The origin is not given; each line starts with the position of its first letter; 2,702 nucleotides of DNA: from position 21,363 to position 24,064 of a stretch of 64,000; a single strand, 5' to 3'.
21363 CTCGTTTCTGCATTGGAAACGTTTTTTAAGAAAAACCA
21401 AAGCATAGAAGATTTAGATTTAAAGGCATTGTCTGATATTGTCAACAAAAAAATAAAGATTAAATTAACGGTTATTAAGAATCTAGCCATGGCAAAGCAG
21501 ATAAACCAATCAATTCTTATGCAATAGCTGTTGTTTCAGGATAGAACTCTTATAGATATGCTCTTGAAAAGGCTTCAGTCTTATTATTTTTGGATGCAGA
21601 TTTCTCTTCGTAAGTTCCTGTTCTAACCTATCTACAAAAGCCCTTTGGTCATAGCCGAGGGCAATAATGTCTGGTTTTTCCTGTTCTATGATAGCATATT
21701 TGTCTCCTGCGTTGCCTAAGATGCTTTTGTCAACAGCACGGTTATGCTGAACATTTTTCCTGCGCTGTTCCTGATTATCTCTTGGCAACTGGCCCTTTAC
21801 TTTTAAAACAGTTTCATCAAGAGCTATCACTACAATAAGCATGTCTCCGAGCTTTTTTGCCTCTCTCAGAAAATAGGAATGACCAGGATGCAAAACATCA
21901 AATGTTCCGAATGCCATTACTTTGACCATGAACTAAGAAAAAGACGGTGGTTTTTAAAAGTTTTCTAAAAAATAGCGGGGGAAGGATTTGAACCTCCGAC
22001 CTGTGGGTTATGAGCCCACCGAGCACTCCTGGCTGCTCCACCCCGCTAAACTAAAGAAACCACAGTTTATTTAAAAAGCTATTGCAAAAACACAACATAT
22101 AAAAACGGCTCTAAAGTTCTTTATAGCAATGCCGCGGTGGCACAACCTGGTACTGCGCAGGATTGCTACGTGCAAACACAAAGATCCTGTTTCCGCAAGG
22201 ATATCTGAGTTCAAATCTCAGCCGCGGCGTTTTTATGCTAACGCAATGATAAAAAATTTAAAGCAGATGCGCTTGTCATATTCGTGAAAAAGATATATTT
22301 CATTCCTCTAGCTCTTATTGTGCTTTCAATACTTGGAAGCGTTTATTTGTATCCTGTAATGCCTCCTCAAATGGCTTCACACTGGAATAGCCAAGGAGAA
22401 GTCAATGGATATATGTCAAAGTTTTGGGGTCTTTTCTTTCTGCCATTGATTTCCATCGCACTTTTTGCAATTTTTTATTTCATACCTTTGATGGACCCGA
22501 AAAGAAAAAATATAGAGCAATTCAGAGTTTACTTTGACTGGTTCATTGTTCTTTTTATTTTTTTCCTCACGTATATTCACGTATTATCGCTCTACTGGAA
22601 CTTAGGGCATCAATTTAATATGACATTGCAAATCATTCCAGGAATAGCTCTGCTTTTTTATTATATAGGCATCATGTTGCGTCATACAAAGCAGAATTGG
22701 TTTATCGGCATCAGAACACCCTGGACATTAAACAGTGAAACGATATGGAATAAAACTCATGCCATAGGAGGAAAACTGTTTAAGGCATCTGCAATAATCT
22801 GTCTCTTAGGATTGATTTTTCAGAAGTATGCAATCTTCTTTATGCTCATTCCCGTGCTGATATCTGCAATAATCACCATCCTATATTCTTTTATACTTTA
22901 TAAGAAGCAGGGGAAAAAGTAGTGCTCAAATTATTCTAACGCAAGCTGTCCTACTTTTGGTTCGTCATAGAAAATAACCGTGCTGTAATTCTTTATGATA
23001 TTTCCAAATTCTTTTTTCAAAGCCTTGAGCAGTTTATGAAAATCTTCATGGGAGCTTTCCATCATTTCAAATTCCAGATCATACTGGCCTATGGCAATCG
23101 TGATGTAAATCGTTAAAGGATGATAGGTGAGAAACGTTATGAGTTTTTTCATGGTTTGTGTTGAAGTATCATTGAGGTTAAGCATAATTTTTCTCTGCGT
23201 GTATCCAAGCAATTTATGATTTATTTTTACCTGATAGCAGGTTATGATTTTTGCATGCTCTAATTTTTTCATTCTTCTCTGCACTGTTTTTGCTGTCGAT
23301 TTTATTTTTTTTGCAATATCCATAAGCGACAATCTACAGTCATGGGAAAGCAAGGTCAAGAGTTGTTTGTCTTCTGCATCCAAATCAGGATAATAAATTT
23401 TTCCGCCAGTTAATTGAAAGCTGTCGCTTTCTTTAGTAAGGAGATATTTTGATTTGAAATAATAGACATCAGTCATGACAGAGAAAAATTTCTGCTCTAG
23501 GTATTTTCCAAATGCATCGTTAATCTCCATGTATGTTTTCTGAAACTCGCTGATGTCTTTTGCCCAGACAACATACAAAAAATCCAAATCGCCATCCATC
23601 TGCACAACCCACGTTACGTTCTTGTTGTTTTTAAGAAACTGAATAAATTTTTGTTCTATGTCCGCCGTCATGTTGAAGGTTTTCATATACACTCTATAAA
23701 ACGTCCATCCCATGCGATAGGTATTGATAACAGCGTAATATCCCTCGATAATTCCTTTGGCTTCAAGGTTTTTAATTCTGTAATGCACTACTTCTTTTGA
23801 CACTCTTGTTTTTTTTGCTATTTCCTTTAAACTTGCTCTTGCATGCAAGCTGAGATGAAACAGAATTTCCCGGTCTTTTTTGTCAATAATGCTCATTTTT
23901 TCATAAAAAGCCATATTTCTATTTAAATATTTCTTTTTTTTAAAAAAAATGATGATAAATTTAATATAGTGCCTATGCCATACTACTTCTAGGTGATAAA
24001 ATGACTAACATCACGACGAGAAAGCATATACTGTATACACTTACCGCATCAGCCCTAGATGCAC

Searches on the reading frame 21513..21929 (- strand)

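Call 16: search_protein_families(library=pfam, proteins=[window:21513-21929:-], max_evalue=0.01)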
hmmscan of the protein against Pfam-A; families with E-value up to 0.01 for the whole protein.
window:21513-21929:- (139 aa): 2 families
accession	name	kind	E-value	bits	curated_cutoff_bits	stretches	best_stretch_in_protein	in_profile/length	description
PF01467.32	CTP_transf_like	-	2e-14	54.4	21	1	6-133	2-132/133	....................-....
PF06574.18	FAD_syn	-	0.0016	18.7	27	1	3-39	8-47/158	FAD synthetase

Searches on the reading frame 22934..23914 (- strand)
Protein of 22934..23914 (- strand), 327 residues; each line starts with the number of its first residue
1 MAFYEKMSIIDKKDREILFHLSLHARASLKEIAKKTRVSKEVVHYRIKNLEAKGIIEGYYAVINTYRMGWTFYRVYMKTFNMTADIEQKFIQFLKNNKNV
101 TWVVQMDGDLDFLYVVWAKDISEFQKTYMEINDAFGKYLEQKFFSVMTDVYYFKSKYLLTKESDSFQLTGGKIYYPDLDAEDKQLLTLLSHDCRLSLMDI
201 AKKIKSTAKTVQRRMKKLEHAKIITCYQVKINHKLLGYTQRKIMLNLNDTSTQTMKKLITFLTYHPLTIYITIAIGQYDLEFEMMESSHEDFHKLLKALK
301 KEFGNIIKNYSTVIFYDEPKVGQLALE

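Call 16: search_protein_families(library=pfam, proteins=[window:22934-23914:-], max_evalue=0.01)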
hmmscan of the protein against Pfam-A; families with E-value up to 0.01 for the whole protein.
window:22934-23914:- (327 aa): 16 families
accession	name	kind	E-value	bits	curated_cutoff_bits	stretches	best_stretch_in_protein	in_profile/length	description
PF13404.12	HTH_AsnC-type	-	1.2e-21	76.7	27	2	178-219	1-42/42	AsnC-type helix-turn-helix domain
PF13412.12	HTH_24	-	2e-19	69.3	21.9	2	11-57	2-48/48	Winged helix-turn-helix DNA-binding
PF12802.13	MarR_2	-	2.7e-08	34.3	27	1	17-57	10-51/61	MarR family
PF08279.18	HTH_11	-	3.3e-08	33.7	25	1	17-56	5-46/55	HTH domain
PF12840.13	HTH_20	-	2.4e-07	31.1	27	1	24-57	16-49/51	Helix-turn-helix domain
PF01037.27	AsnC_trans_reg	-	5.2e-07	29.9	25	1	88-132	12-57/73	Lrp/AsnC ligand binding domain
PF01047.28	MarR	-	1e-06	29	24.6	1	17-57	8-48/59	MarR family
PF25212.1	HVO_A0114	-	1.4e-06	28.5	27.6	1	8-57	18-67/84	HVO_A0114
PF13545.12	HTH_Crp_2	-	5.1e-06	26.8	27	0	192-227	20-56/70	Crp-like helix-turn-helix domain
PF22979.2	HTH_69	-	1.7e-05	25.1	27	0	28-57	28-57/69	Winged helix-turn-helix domain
PF13730.12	HTH_36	-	0.0001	22.4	25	0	14-56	5-55/55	Helix-turn-helix domain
PF02082.26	Rrf2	-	0.00032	21.3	30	0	17-57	11-54/132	Iron-dependent Transcriptional regulator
PF16221.11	HTH_47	-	0.00039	20.4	27.1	0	181-225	32-77/78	winged helix-turn-helix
PF04182.18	B-block_TFIIIC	-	0.00096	19.6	22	0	30-58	22-50/73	B-block binding subunit of TFIIIC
PF09339.16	HTH_IclR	-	0.0033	17.6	22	0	17-57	8-49/52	IclR helix-turn-helix domain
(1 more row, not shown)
